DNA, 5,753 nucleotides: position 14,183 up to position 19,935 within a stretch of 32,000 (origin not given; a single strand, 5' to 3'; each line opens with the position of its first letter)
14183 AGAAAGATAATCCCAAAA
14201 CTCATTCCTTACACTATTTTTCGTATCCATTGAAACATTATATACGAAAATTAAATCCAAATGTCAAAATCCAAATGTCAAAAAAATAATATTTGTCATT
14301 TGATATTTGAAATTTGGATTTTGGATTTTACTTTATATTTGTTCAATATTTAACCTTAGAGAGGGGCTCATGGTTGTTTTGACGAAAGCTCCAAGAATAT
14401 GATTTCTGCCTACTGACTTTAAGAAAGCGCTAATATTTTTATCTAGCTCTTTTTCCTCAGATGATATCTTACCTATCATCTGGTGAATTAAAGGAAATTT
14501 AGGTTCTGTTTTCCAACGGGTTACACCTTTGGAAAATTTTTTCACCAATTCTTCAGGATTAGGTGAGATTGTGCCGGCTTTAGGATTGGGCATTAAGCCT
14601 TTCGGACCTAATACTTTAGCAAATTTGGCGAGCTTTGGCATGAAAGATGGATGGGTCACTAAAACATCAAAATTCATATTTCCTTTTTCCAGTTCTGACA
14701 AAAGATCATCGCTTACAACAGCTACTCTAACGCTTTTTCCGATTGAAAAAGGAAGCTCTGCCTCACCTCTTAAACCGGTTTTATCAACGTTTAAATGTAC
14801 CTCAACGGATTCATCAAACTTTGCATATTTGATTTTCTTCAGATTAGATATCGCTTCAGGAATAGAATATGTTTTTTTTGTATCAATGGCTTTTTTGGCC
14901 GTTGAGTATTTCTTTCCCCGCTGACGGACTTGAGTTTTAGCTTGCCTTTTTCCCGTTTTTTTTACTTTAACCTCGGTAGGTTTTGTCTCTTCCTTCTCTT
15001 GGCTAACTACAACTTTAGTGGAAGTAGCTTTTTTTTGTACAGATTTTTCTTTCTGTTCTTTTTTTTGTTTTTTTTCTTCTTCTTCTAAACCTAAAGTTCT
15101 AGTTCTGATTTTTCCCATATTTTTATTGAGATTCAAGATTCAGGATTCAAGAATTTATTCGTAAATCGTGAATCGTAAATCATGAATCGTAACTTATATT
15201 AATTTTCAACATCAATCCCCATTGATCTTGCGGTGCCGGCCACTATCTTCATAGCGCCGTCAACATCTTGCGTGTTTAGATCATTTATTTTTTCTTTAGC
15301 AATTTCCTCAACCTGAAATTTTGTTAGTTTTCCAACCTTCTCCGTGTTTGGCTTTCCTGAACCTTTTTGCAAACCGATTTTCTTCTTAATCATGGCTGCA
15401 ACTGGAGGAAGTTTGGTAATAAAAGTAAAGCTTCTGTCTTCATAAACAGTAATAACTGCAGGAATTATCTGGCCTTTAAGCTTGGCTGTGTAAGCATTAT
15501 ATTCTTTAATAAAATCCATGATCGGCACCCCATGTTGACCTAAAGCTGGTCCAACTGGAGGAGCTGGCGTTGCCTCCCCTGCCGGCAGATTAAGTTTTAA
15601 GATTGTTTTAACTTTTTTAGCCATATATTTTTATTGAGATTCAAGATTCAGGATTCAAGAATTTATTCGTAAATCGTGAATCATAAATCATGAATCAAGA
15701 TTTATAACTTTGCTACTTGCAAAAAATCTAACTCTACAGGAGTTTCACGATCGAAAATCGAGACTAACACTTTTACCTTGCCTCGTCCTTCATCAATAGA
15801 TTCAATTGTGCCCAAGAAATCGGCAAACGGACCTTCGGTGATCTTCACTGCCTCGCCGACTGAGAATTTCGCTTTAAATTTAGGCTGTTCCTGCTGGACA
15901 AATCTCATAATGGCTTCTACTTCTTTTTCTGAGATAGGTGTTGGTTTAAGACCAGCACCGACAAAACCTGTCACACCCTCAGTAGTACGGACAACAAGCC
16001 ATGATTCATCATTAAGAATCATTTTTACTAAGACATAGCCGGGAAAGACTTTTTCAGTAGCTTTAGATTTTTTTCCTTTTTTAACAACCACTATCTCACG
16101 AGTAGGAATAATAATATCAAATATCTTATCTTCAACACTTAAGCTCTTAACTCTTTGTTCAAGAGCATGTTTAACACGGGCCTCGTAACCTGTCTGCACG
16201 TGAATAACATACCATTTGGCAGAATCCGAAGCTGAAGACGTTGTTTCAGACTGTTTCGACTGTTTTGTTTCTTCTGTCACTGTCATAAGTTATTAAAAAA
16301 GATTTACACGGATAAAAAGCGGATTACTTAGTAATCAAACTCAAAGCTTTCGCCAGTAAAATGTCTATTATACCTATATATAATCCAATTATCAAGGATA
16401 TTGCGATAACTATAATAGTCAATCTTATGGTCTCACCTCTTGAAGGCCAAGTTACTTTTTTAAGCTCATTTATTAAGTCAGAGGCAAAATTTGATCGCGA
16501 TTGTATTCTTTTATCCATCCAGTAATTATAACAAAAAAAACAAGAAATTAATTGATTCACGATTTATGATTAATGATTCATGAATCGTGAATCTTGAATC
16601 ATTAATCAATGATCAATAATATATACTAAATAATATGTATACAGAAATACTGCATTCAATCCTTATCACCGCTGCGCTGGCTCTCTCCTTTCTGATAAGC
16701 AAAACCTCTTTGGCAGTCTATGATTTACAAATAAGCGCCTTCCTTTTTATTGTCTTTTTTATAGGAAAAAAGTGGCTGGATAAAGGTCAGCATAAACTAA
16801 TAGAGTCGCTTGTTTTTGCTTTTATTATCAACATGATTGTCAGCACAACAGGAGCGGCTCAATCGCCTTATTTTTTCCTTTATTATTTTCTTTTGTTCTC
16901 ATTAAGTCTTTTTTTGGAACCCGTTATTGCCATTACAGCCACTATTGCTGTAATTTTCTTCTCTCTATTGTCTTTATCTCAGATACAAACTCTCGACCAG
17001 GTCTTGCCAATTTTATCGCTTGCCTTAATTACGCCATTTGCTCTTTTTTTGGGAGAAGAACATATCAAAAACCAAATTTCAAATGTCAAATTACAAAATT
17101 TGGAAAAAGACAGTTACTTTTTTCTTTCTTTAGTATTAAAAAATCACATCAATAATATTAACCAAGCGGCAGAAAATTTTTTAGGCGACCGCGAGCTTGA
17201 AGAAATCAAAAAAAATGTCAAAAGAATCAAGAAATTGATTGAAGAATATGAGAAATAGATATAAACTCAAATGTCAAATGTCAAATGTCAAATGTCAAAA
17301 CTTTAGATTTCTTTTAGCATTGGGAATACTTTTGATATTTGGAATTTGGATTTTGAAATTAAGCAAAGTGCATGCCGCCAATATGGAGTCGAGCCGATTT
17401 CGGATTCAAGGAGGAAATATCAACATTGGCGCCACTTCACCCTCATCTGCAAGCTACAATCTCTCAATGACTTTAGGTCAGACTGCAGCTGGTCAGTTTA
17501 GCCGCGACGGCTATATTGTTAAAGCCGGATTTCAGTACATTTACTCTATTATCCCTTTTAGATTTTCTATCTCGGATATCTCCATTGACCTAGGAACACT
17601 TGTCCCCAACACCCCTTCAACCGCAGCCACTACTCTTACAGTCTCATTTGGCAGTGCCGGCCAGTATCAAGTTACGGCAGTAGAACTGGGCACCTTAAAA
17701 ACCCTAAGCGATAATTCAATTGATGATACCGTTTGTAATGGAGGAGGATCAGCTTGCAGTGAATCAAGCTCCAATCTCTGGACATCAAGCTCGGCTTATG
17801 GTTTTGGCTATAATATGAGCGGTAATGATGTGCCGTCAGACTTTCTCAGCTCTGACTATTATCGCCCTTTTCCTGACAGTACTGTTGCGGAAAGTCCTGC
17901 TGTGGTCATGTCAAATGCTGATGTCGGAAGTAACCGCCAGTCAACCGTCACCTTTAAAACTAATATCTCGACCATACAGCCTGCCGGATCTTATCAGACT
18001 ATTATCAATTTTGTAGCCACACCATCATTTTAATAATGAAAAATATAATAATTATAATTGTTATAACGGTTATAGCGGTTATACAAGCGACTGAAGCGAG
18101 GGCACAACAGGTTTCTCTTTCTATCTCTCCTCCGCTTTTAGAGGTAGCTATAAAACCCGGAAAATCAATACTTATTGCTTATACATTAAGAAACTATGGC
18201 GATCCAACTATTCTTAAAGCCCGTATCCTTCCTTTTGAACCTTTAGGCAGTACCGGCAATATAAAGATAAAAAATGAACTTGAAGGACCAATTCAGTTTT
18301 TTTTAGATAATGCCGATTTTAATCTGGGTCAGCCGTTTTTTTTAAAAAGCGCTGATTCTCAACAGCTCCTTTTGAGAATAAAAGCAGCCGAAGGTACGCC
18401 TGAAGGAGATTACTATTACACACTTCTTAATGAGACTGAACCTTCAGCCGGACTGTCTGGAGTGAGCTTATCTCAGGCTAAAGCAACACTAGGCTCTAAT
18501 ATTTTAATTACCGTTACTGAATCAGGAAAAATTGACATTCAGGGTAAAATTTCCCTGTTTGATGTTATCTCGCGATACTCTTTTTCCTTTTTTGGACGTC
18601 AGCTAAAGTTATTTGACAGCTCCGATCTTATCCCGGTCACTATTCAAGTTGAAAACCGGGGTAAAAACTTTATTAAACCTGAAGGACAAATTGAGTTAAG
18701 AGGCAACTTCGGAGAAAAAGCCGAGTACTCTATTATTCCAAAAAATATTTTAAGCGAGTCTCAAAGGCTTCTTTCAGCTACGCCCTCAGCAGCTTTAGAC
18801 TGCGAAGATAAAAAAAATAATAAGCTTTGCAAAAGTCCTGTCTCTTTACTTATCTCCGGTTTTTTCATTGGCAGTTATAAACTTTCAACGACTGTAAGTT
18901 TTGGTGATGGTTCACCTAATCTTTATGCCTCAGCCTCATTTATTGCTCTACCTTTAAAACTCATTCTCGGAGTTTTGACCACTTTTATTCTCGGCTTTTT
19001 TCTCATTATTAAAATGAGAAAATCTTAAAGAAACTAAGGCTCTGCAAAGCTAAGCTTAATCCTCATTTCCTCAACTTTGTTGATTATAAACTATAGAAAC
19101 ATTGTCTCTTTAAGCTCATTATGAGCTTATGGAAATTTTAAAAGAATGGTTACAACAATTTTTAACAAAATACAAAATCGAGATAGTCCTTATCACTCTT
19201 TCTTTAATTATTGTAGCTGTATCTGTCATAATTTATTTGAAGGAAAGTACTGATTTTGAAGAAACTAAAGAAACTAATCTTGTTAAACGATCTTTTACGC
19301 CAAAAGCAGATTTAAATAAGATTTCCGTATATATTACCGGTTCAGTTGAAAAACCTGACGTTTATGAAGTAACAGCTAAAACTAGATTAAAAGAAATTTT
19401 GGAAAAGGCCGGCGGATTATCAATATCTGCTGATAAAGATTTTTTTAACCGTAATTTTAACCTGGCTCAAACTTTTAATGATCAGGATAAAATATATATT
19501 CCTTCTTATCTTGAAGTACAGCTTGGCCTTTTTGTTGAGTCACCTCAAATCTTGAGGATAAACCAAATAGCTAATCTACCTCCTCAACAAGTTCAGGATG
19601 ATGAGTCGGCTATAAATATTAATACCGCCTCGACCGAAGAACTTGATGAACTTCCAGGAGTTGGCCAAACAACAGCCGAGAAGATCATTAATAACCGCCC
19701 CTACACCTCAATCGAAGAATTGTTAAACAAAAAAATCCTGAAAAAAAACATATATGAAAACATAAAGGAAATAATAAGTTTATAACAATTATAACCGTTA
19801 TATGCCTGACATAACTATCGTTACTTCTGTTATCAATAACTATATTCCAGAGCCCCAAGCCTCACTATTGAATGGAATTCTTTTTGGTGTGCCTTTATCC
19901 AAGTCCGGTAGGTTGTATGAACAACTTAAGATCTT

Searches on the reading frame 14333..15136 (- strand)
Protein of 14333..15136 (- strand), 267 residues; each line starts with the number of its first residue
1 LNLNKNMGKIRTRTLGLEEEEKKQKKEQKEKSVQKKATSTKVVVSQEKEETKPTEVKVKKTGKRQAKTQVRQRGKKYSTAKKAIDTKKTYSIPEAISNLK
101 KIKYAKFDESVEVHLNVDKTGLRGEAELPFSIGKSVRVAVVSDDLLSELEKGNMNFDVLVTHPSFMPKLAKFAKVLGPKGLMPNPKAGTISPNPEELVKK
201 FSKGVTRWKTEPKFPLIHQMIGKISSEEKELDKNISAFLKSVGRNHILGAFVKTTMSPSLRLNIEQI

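Call 4: search_protein_families(library=pfam, proteins=[window:14333-15136:-], max_evalue=1)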
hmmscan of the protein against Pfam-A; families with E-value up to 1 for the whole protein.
window:14333-15136:- (267 aa): 2 families
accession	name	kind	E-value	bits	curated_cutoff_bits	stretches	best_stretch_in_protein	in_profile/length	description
PF00687.26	Ribosomal_L1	-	6e-25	88.4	32.2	2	149-258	83-198/198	Ribosomal protein L1p/L10e family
PF03235.19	GmrSD_N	-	0.62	10.6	33.2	0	19-105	77-164/199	GmrSD restriction endonuclease, N-terminal domain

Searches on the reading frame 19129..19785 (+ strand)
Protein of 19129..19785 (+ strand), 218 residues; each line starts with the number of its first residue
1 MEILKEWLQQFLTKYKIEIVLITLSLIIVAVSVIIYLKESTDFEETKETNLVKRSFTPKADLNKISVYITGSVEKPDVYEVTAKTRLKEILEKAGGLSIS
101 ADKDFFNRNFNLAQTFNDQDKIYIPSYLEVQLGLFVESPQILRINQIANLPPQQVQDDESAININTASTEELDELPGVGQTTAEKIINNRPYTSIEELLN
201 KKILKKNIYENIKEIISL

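Call 51: search_protein_families(library=pfam, proteins=[window:19129-19785:+], max_evalue=0.001)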
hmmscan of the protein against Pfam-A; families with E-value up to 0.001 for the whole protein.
window:19129-19785:+ (218 aa): 6 families
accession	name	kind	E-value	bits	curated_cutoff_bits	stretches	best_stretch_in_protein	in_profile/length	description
PF12836.13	HHH_3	-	3.9e-14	52.9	27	1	160-214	4-62/65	Helix-hairpin-helix motif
PF10531.15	SLBB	-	8.9e-10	38.7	27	1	67-102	2-37/55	SLBB domain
PF00633.29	HHH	-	1.1e-07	31.8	24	1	162-187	3-28/30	Helix-hairpin-helix motif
PF14520.12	HHH_5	-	6.9e-07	30.1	27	0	170-201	2-32/57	Helix-hairpin-helix domain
PF22461.2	SLBB_2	-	1.2e-06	28.9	27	1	67-102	3-40/79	SLBB domain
PF06514.17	PsbU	-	7e-05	23.2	24.5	1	158-204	11-57/93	Photosystem II 12 kDa extrinsic protein (PsbU)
